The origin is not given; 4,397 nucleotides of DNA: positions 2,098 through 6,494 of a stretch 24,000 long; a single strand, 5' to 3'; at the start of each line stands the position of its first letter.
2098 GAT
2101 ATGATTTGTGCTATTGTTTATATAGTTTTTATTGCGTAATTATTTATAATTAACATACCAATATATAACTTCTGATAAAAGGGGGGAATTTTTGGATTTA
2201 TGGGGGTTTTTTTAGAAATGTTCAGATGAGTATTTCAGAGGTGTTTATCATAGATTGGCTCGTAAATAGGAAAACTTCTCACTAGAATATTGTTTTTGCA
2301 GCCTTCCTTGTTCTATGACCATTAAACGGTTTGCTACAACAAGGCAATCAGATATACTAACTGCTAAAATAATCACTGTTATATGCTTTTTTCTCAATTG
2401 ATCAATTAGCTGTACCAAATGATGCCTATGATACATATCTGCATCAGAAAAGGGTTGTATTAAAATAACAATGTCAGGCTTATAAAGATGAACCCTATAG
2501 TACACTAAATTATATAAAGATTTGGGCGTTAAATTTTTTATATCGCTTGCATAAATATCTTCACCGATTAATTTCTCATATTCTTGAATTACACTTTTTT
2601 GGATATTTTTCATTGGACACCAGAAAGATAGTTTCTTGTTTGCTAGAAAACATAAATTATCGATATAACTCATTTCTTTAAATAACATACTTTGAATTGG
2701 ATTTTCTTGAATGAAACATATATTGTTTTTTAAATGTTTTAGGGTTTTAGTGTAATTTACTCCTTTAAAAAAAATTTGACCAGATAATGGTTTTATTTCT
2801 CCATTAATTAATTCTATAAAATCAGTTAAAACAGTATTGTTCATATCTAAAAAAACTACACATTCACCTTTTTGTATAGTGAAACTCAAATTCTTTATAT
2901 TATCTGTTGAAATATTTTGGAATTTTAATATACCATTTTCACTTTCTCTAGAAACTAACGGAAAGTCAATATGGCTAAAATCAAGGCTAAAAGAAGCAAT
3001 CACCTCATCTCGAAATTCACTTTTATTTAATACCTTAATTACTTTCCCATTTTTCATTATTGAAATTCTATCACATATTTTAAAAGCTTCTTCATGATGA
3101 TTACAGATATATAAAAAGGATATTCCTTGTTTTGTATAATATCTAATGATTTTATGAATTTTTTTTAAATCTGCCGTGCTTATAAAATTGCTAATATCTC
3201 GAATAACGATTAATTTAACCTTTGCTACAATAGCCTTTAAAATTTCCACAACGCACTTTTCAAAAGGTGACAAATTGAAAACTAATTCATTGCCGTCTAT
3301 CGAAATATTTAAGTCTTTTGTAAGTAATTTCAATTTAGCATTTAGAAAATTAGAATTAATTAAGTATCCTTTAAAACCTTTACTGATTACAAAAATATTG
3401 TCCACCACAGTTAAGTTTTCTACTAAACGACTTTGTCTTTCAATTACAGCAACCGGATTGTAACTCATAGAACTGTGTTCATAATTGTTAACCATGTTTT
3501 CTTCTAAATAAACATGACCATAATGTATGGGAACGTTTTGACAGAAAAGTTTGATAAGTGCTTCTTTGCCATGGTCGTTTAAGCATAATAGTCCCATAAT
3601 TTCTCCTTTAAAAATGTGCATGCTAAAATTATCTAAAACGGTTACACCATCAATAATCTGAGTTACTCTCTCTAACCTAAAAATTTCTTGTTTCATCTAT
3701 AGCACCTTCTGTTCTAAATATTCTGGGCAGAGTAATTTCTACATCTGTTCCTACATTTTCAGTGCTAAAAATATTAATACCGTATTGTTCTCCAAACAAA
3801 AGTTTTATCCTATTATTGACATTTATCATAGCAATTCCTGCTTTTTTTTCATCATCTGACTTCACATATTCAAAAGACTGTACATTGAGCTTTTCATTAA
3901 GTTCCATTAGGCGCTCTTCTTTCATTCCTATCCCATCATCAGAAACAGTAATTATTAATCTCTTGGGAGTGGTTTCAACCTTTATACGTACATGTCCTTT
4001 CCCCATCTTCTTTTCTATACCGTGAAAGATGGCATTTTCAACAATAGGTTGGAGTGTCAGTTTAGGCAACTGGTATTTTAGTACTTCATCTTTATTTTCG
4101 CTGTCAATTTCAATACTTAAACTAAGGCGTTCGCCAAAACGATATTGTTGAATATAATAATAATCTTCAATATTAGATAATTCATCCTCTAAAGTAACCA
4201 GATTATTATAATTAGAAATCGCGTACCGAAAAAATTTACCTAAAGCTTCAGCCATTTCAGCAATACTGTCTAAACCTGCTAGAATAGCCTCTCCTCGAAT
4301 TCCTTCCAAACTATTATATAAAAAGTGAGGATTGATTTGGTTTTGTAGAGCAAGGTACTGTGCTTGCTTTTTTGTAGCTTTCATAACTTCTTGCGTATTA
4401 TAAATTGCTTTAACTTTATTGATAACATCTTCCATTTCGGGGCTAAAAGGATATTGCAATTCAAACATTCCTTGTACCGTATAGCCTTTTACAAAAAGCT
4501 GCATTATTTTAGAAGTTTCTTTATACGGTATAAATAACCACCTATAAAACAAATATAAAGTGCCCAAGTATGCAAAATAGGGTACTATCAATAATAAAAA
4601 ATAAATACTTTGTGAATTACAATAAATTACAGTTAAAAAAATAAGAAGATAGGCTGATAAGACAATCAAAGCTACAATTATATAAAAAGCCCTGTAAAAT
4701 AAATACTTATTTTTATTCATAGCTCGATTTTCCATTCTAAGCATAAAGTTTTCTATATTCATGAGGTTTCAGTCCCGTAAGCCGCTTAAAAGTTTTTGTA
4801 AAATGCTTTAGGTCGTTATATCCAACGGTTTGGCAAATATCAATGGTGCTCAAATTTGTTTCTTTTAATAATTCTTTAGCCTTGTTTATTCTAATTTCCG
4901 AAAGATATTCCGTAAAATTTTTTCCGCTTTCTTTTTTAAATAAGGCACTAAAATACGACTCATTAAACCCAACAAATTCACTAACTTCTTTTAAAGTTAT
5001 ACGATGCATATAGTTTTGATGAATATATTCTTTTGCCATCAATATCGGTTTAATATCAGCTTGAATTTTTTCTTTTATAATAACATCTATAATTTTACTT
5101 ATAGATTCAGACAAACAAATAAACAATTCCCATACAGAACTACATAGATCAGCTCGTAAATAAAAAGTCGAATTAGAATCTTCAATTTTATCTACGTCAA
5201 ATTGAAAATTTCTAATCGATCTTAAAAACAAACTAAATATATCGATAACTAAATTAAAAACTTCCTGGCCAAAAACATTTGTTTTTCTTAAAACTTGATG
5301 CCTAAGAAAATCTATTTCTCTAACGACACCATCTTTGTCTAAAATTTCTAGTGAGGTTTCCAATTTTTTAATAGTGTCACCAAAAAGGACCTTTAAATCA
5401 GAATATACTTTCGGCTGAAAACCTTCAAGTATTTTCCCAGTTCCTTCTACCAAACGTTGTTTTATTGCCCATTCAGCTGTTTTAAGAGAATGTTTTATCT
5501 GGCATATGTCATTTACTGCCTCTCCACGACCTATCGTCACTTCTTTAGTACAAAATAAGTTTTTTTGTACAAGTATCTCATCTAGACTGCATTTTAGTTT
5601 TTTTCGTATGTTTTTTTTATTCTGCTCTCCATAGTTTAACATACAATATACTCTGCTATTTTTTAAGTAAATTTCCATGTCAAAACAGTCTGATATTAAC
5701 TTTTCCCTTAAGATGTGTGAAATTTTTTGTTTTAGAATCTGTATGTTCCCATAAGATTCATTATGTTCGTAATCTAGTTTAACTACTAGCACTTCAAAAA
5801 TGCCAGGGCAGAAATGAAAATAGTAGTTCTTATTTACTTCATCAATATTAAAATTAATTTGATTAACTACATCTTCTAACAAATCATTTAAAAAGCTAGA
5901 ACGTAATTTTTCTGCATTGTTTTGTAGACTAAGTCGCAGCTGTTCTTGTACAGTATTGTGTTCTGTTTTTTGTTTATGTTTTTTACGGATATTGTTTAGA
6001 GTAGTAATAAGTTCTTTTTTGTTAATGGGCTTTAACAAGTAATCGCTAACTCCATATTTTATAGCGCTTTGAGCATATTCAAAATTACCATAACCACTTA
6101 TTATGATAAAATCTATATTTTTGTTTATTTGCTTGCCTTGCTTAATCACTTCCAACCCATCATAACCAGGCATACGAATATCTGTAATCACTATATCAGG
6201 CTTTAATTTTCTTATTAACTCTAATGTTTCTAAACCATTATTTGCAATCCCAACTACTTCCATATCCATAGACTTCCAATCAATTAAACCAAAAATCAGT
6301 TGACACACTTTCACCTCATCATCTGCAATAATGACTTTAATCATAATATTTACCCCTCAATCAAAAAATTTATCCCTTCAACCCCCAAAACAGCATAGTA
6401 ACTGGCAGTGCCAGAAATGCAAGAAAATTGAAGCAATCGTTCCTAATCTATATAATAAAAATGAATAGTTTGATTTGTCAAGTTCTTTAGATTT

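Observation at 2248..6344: RR / sensor-less HK / dead ABC-ATPase operon next to a genuine sugar ABC transporter: candidate transporter-coupled three-component sensing system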

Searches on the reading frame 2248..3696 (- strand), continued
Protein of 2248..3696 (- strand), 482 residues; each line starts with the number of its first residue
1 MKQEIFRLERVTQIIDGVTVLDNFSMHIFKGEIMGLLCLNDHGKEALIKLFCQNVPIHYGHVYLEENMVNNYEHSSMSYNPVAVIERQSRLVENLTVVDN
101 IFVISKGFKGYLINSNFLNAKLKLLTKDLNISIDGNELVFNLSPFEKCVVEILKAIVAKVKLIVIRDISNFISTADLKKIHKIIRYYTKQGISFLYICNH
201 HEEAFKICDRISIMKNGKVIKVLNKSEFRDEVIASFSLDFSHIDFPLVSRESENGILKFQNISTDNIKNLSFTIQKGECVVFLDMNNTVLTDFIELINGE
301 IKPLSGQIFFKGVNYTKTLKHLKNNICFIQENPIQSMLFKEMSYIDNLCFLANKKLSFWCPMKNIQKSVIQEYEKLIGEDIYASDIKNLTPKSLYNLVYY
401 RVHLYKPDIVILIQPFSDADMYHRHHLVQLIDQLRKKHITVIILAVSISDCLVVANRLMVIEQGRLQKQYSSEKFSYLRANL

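Call 103: find_encoding_contigs(protein=P0385, flank=8000, max_places=1)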
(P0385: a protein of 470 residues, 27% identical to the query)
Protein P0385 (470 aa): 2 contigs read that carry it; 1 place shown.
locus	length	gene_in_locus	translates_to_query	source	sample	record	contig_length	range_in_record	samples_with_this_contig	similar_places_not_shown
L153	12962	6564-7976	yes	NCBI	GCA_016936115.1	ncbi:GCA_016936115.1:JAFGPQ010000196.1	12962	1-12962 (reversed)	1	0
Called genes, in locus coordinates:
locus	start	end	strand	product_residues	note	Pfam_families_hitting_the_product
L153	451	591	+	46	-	-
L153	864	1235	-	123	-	PF20586:DUF6788 (weak)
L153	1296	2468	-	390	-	PF18030:Rimk_N, PF14397:ATPgrasp_ST (faint), PF02655:ATP-grasp_3 (weak), PF08443:RimK, PF02955:GSH-S_ATP, PF02080:TrkA_C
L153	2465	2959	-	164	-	PF05618:RimB-like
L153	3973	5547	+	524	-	PF00072:Response_reg, PF00165:HTH_AraC (weak), PF12833:HTH_18, PF00165:HTH_AraC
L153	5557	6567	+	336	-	PF06580:His_kinase, PF02518:HATPase_c (weak)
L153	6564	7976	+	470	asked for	PF00005:ABC_tran (weak)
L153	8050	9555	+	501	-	PF00005:ABC_tran, PF13304:AAA_21 (faint), PF00005:ABC_tran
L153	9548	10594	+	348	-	PF02653:BPD_transp_2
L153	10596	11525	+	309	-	PF13407:Peripla_BP_4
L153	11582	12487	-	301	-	PF02311:AraC_binding, PF07883:Cupin_2 (weak), PF12833:HTH_18, PF00165:HTH_AraC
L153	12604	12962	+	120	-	PF08240:ADH_N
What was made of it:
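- The canonical cassette is present in a Spirochaetales MAG at 27% identity (call 103).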

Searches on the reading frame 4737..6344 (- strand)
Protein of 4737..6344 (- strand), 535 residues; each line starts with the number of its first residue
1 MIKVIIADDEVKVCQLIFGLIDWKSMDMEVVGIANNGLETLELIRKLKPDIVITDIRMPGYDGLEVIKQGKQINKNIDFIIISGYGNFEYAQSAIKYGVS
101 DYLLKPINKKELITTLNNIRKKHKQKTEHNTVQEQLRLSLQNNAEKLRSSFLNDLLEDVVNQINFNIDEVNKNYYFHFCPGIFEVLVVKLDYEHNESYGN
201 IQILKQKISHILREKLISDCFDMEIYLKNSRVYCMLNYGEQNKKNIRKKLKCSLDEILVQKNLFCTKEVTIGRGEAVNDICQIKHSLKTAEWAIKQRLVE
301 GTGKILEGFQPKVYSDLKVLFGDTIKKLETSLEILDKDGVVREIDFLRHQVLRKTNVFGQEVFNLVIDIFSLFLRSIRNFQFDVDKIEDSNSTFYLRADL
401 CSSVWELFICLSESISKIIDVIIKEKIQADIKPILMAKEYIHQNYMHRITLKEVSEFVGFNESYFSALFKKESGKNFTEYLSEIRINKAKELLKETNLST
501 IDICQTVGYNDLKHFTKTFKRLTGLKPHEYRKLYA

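Call 3: search_protein_families(library=pfam, proteins=[window:4737-6344:-], max_evalue=0.01)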
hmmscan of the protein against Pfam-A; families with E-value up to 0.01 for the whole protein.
window:4737-6344:- (535 aa): 3 families
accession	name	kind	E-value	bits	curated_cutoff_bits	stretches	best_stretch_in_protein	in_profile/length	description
PF00072.30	Response_reg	-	1.2e-24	87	30.2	1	4-116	1-110/111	Response regulator receiver domain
PF12833.13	HTH_18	-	1.1e-21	77.3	33.6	1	456-532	3-79/80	Helix-turn-helix domain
PF00165.29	HTH_AraC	-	4.3e-19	68.6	26.6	2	497-532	8-42/42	Bacterial regulatory helix-turn-helix proteins, AraC family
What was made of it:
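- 4737..6344 (-): Response regulator, 535 aa: receiver domain, a roughly 300-aa middle region, and an AraC-type double HTH (YesN-like). Call 3: Response_reg 1.2e-24, HTH_18 1.1e-21.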

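Call 4: search_protein_families(library=ncbifam, proteins=[window:4737-6344:-], max_evalue=0.01)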
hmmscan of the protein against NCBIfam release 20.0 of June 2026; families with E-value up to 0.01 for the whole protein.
window:4737-6344:- (535 aa): 121 families (the best 25 are shown)
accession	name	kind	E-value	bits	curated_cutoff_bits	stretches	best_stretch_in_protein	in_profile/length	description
TIGR02875.1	spore_0_A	equivalog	2.6e-22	79.3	200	1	2-160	3-156/262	sporulation transcription factor Spo0A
NF008677.0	PRK11697.1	equivalog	6.3e-21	74.8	246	1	1-137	1-134/238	two-component system response regulator BtsR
NF047455.1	TF_Staph_AryK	equivalog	2.2e-20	72.5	850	1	424-534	150-259/759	transcriptional regulator AryK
NF006900.1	PRK09390.1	equivalog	2.8e-19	69.5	255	1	4-158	7-157/203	response regulator FixJ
NF007860.0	PRK10572.1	equivalog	1.1e-18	67.1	208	1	432-533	183-284/292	arabinose operon transcriptional regulator AraC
NF051870.1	NAssimRespRegNtrX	equivalog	1.2e-18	67.3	600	1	2-138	2-137/452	nitrogen assimilation response regulator NtrX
NF007693.0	PRK10371.1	equivalog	1.4e-18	67.1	253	1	424-533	193-299/309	transcriptional regulator MelR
NF049932.1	TranspRegBtr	equivalog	4.1e-18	65.2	900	1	427-532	158-264/531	bacillibactin transport transcriptional regulator Btr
NF045505.1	RR_RssB_Pseudo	equivalog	1.2e-17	64.1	700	1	4-158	9-155/394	two-component system response regulator RssB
NF052445.1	RespRegMctR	equivalog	1.3e-17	63.9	300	1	2-122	2-121/205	two-component system response regulator MctR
NF047788.1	TransRegPocR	equivalog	2.4e-17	63.1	500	1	428-533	186-290/296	transcriptional regulator PocR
NF008469.0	PRK11361.1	equivalog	3.1e-17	62.4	714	1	3-159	6-159/461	acetoacetate metabolism transcriptional regulator AtoC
TIGR04094.1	adjacent_YSIRK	equivalog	5e-17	61.9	200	1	439-531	292-383/383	YSIRK-targeted surface antigen transcriptional regulator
NF041946.1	LuxO_transreg_Vib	equivalog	5.7e-17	61.6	800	1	26-134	19-126/463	quorum-sensing sigma-54 dependent transcriptional regulator LuxO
NF007689.0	PRK10365.1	equivalog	5.8e-17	61.6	760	1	2-131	6-133/441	sigma-54-dependent response regulator transcription factor ZraR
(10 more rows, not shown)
